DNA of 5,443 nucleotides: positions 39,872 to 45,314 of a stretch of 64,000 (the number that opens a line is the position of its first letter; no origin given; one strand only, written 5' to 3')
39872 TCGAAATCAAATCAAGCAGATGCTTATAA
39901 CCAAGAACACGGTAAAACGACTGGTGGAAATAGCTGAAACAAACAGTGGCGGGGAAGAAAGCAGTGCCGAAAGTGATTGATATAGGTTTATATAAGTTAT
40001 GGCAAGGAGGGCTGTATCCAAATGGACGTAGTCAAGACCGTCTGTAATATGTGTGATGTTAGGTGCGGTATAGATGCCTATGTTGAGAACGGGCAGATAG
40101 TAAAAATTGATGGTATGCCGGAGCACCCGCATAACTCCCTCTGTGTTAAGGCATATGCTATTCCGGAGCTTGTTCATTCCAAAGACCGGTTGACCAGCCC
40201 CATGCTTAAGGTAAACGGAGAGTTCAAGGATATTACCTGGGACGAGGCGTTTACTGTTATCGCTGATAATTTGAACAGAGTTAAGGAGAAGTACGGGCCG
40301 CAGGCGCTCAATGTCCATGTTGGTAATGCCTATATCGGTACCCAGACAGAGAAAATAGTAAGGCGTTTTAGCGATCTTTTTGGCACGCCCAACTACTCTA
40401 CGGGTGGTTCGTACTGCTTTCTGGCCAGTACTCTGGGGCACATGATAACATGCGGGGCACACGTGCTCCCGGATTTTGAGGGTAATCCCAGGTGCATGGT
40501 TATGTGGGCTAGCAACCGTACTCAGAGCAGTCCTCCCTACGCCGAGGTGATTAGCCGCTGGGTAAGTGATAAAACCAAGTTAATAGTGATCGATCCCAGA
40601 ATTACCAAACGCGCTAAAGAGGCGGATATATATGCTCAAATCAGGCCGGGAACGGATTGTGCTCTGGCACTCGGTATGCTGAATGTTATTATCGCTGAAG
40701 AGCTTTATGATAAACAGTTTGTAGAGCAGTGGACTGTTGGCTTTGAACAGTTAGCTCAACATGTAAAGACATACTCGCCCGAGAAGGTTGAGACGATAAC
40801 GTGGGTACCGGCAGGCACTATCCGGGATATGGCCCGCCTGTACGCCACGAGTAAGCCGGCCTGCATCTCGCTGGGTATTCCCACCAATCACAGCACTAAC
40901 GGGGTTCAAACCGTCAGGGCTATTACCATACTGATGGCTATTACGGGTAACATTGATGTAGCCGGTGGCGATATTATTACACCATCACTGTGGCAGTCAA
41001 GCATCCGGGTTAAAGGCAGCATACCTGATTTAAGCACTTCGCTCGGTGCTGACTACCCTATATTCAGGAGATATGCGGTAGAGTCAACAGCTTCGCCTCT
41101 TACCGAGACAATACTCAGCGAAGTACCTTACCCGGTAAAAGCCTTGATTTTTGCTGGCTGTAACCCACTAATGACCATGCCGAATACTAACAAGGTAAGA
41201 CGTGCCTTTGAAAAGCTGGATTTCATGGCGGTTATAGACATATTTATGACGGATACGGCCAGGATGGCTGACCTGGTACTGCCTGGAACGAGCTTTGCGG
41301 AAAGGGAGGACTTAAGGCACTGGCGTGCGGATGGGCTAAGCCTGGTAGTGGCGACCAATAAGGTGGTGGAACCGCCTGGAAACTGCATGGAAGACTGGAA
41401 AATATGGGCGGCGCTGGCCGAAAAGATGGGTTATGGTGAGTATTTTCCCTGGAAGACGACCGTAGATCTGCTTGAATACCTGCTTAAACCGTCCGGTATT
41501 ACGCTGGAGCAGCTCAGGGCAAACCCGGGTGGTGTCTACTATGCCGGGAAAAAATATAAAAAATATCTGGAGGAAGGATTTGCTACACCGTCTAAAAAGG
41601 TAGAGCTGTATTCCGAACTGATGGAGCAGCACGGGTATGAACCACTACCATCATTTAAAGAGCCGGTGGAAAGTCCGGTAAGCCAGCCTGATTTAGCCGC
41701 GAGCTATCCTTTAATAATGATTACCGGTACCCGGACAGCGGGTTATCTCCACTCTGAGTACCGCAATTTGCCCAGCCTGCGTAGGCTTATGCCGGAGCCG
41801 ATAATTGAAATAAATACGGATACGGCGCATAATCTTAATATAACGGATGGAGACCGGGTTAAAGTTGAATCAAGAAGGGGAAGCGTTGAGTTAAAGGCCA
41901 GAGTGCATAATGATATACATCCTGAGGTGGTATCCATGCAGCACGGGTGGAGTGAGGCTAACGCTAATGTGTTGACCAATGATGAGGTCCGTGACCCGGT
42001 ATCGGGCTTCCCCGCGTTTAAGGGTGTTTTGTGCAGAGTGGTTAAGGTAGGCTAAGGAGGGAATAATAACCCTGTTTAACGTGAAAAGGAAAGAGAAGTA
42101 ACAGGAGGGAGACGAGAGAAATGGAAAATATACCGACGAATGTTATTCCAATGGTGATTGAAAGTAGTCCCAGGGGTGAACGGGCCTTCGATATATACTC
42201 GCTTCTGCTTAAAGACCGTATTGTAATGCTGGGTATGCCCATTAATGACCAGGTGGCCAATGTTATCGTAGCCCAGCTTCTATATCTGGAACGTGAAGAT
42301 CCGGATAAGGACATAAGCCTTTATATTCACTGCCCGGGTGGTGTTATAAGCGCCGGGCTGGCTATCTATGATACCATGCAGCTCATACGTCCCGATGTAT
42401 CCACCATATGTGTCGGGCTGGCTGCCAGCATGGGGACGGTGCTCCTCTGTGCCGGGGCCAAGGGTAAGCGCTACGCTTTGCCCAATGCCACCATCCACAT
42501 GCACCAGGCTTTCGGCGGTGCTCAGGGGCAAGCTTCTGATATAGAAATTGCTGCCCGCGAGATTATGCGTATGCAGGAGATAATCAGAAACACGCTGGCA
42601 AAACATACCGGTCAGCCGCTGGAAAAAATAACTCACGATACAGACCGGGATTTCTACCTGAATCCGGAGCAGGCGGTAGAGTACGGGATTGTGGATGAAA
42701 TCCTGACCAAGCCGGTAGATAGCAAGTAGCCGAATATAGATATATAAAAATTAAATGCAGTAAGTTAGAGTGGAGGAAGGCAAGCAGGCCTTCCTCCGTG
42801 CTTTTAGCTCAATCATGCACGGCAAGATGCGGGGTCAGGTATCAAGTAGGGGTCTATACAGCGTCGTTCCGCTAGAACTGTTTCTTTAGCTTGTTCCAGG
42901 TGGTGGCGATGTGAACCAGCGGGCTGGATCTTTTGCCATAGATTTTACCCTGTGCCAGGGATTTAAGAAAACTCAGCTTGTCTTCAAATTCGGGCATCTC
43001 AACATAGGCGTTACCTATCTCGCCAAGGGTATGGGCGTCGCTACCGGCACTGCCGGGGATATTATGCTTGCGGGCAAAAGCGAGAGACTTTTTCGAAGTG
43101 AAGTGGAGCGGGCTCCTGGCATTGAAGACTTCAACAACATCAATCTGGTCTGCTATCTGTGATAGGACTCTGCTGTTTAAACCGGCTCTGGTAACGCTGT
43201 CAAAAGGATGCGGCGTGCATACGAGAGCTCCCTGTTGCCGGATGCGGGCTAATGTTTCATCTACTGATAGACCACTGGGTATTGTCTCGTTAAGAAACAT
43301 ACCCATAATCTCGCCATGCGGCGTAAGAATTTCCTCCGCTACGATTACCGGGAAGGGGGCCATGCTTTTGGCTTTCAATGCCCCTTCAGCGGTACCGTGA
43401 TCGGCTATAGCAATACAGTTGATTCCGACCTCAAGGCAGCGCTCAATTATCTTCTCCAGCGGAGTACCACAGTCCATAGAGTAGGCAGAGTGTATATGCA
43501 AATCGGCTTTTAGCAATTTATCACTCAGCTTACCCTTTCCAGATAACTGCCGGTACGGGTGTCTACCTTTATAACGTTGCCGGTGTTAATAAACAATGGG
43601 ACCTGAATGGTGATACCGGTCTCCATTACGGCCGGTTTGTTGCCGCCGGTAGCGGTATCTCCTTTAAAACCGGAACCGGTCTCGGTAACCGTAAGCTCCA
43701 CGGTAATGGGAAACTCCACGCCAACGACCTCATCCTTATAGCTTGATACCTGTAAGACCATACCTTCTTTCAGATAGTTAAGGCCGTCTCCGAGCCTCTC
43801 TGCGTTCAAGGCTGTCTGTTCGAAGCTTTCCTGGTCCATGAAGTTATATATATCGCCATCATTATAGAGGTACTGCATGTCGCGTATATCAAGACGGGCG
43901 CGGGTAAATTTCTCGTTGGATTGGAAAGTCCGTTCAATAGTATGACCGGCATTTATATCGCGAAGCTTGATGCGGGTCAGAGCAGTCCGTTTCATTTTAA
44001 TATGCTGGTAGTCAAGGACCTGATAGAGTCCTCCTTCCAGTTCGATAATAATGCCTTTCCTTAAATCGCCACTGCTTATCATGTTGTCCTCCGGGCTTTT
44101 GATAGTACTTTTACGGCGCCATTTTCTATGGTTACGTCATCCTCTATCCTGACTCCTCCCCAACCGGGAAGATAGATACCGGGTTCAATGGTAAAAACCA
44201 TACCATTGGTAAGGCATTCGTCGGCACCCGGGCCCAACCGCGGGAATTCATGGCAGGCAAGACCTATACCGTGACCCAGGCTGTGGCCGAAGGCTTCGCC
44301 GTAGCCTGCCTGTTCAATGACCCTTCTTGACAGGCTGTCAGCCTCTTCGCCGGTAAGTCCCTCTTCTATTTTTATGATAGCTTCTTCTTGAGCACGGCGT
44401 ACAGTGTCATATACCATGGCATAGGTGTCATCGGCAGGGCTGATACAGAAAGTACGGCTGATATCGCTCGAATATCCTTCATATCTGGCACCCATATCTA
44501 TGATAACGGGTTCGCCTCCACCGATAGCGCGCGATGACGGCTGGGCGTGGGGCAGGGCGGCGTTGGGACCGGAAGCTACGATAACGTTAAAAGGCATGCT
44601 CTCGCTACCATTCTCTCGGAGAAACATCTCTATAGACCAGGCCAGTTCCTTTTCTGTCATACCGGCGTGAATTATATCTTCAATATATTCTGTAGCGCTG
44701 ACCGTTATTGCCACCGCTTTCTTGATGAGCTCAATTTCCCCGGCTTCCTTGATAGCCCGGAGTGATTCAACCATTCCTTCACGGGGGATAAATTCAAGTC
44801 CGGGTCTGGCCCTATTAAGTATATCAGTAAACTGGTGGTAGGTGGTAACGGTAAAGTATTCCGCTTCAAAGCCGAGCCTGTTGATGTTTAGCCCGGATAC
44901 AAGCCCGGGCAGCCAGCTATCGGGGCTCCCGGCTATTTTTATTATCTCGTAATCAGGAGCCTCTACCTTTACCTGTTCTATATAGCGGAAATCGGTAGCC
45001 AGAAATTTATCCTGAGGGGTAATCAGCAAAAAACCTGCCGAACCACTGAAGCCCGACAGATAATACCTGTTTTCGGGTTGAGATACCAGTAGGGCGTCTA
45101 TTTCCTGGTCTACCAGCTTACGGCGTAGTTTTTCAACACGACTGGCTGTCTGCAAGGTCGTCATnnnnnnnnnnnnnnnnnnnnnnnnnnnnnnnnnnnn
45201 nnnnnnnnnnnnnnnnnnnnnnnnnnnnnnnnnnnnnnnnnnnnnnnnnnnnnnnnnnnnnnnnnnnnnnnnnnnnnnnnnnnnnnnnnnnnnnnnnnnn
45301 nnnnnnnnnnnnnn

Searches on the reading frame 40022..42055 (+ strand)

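Call 36: search_protein_families(library=pfam, proteins=[window:40022-42055:+], max_evalue=0.00001)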
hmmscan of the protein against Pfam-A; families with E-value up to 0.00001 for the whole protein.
window:40022-42055:+ (677 aa): 3 families
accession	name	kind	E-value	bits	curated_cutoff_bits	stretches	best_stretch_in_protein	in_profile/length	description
PF00384.28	Molybdopterin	-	1.3e-54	186.1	24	1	56-468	1-353/353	Molybdopterin oxidoreductase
PF01568.27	Molydop_binding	-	1.1e-28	99.9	26.8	1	565-669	2-109/110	Molydopterin dinucleotide binding domain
PF04879.21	Molybdop_Fe4S4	-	8.3e-15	55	22.7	1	1-52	1-54/55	Molybdopterin oxidoreductase Fe4S4 domain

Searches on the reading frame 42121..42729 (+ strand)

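Call 68: search_protein_families(library=pfam, proteins=[window:42121-42729:+], max_evalue=0.00001)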
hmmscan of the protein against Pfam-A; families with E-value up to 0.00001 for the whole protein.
window:42121-42729:+ (202 aa): 1 family
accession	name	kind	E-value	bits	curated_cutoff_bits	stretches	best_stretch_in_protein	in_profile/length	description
PF00574.28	CLP_protease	-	5e-79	264.8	20.2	1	18-197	2-181/182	Clp protease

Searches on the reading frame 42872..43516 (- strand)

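Call 36: search_protein_families(library=pfam, proteins=[window:42872-43516:-], max_evalue=0.00001)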
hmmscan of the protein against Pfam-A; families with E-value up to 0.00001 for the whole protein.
window:42872-43516:- (214 aa): 2 families
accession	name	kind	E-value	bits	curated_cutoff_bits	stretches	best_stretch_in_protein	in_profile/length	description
PF13263.12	PHP_C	-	1.4e-13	50.6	21.3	1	143-191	6-55/56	PHP-associated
PF02811.25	PHP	-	2.1e-08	35.1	26.4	1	5-48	1-45/164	PHP domain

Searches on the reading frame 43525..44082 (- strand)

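Call 36: search_protein_families(library=pfam, proteins=[window:43525-44082:-], max_evalue=0.00001)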
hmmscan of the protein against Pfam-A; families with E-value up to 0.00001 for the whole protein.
window:43525-44082:- (185 aa): 3 families
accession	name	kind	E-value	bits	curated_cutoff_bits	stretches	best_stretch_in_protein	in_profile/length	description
PF09285.17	Elong-fact-P_C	-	3.8e-27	94.2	25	1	128-183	1-56/56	Elongation factor P, C-terminal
PF01132.26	EFP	-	4.4e-23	81.5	27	1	67-120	1-54/54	Elongation factor P (EF-P) OB domain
PF08207.18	EFP_N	-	1.8e-16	60.3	23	1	4-59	2-58/58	Elongation factor P (EF-P) KOW-like domain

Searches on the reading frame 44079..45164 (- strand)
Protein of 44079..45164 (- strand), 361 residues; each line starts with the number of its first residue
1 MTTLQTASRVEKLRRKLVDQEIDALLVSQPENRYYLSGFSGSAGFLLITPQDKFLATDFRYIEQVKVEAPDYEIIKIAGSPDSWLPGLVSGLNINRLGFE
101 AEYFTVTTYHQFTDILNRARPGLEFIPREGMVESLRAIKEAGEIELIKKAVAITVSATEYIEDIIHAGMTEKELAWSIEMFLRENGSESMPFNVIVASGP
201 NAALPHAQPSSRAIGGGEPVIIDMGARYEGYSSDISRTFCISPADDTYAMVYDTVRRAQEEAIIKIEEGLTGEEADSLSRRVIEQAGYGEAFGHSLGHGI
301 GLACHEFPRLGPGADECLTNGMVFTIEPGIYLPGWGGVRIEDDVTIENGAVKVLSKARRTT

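Call 36: search_protein_families(library=pfam, proteins=[window:44079-45164:-], max_evalue=0.00001)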
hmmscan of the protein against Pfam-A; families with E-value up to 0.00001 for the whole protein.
window:44079-45164:- (361 aa): 2 families
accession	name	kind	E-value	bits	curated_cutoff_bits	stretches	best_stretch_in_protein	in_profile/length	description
PF00557.29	Peptidase_M24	-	3.6e-66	223.4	23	1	145-347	1-207/208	Metallopeptidase family M24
PF01321.24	Creatinase_N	-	3.4e-29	102.4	22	1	9-138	1-128/128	Creatinase/Prolidase N-terminal domain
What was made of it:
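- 43525..46086 (-): Downstream flank: xerC-like recombinase (45133-46086), M24 aminopeptidase (44079-45164), efp (43525-44082). Pfam (call 36).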
